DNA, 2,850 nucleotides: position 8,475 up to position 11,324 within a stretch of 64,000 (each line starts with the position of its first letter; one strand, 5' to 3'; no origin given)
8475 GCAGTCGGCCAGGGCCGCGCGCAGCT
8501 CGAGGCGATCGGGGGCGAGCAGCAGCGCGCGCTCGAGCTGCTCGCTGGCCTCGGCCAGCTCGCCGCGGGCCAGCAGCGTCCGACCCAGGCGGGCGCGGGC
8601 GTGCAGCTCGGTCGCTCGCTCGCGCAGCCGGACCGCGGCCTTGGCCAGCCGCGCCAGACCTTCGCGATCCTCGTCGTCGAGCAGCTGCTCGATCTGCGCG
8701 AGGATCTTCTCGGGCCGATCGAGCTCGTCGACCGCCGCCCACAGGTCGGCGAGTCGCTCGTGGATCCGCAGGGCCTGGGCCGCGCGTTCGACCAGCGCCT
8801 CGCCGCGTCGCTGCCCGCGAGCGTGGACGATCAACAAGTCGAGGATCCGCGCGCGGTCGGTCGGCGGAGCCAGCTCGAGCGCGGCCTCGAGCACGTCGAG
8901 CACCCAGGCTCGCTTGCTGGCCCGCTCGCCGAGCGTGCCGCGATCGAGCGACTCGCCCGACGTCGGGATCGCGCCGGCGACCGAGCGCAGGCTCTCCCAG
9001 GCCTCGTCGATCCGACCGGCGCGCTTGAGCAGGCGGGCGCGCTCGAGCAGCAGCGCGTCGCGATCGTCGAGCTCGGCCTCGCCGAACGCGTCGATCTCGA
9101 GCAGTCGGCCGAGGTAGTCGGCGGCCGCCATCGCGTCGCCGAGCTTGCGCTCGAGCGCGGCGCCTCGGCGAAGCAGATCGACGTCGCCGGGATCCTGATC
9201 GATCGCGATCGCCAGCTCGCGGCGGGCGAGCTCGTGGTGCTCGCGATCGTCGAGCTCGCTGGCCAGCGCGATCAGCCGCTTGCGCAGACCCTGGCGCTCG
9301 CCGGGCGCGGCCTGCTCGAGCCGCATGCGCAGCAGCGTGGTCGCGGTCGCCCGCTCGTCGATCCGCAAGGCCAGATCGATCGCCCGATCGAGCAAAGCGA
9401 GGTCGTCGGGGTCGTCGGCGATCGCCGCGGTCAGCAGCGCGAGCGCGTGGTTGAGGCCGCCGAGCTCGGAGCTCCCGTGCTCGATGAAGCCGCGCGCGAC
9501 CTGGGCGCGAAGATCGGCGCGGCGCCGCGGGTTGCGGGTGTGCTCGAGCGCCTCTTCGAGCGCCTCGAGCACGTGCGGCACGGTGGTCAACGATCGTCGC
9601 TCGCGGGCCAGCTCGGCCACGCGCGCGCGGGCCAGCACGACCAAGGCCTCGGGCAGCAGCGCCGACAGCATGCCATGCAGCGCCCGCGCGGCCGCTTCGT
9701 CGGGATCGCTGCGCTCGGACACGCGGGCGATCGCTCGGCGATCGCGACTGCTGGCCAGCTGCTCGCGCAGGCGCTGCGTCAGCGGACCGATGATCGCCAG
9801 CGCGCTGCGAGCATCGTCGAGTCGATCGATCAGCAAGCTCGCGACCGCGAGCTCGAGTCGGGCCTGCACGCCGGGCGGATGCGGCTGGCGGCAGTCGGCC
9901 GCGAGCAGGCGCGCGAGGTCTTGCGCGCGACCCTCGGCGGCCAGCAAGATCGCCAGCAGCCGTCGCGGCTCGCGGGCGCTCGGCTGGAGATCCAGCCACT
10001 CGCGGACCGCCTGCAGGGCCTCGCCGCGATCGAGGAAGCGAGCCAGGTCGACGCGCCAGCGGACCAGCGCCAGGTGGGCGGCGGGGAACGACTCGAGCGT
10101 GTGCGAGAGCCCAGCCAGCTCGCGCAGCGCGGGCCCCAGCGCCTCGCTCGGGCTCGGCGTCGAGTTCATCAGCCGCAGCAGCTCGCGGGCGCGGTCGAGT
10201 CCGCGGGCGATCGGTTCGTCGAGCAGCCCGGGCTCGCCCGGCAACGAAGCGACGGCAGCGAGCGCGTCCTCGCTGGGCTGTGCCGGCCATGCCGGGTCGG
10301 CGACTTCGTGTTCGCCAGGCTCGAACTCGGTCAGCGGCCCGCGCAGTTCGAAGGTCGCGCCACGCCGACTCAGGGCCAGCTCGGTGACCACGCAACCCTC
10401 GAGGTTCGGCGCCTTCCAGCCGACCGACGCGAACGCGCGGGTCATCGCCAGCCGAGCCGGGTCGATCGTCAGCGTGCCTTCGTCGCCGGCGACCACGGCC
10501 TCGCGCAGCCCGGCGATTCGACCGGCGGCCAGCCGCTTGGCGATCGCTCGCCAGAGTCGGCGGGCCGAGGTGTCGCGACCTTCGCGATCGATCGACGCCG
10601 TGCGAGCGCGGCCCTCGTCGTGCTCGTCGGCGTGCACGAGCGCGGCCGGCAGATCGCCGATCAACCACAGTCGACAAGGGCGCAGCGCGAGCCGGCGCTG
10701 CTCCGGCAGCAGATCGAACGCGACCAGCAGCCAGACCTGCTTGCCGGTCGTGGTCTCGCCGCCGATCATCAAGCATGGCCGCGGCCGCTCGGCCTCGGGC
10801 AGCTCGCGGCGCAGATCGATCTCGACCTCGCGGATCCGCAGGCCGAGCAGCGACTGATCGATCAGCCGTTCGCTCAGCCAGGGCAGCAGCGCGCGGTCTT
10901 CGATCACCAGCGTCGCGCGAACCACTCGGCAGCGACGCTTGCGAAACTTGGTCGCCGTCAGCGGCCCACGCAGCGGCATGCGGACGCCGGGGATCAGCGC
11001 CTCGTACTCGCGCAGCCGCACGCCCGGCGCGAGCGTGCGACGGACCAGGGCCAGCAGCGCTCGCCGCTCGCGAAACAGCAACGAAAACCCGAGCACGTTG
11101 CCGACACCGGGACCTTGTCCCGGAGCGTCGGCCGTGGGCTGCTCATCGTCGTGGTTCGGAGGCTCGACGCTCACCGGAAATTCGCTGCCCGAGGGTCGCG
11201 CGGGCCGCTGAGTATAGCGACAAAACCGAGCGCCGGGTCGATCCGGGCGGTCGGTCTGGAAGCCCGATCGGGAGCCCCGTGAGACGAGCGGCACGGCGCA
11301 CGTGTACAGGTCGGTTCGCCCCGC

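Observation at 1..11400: Hidden giant (>3,700 aa) repeat-protein gene on the minus strand, masked by mirror ORFs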

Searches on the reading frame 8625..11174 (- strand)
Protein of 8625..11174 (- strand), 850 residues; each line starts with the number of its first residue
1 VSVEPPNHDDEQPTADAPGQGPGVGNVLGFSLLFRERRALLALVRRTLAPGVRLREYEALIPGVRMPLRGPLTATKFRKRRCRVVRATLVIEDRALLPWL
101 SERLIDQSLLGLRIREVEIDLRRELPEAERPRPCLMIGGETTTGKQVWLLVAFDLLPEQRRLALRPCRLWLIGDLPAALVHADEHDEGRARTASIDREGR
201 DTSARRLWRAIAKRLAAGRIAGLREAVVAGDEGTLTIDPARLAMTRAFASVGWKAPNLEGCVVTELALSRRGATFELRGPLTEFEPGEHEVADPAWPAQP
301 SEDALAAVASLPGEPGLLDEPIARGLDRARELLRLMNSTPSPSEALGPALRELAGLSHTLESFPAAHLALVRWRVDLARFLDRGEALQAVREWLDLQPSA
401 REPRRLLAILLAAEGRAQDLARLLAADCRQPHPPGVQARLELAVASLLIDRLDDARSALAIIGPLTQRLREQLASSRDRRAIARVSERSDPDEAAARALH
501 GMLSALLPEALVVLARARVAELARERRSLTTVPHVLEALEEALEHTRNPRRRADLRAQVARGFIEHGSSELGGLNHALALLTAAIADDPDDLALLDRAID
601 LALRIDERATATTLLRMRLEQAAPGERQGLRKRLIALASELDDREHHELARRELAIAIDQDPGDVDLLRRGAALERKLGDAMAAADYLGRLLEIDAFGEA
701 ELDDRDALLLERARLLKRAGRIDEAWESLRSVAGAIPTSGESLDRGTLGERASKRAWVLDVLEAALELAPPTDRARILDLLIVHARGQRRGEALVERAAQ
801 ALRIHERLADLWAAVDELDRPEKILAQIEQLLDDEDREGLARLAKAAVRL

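Call 12: find_homologous_proteins(query=window:8625-11174:-)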
Query window:8625-11174:- (850 aa): 3 proteins with E <= 0.001 among 8000 candidates.
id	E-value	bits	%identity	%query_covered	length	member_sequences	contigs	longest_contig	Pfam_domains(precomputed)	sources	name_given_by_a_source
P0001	0.0e+0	1090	68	100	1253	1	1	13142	PF14559.13,PF13431.13,PF23914.2,PF13414.13,PF13181.13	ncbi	ncbi:MAG: tetratricopeptide repeat protein, partial [Enhygromyxa sp.]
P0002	1.2e-186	641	66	57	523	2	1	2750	-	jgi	jgi:hypothetical protein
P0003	2.5e-171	590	63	57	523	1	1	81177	-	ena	-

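Call 13: find_encoding_contigs(protein=P0003, flank=10000, max_places=3)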
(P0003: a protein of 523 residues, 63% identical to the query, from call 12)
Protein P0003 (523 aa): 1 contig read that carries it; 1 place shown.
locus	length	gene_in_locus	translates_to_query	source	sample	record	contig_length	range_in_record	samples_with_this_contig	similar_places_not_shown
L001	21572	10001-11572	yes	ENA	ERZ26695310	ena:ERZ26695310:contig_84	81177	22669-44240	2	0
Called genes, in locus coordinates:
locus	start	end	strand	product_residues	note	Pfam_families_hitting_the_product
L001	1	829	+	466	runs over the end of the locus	-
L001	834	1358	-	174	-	-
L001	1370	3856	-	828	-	PF17660:BTRD1 (faint), PF00144:Beta-lactamase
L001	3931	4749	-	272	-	-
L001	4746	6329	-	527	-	-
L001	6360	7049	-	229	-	-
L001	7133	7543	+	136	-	-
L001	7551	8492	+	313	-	-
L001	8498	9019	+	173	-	-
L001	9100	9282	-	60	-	-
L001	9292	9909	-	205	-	-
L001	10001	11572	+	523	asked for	-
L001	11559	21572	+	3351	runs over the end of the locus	PF07719:TPR_2 (faint), PF13414:TPR_11 (faint), PF13431:TPR_17 (faint), PF00515:TPR_1 (faint), PF13432:TPR_16 (weak), PF14559:TPR_19, PF23914:TPR_CcmH_CycH (weak), PF13424:TPR_12 (weak), +1 more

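Call 14: find_encoding_contigs(protein=P0001, flank=10000, max_places=3)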
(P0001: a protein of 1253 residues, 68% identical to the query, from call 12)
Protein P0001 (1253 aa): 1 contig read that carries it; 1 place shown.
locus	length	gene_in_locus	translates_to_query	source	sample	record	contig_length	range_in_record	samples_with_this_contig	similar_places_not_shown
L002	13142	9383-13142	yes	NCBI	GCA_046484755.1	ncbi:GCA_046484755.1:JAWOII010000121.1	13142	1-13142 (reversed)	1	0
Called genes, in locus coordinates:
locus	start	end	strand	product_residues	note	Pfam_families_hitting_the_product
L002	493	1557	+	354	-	PF01790:LGT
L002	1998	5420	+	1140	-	PF13699:eCIS_core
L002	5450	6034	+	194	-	-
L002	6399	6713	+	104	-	-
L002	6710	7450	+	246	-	-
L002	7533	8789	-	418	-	PF01222:ERG4_ERG24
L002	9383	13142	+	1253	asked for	PF13414:TPR_11 (faint), PF13431:TPR_17 (faint), PF23914:TPR_CcmH_CycH (faint), PF13181:TPR_8 (faint), PF14559:TPR_19 (weak)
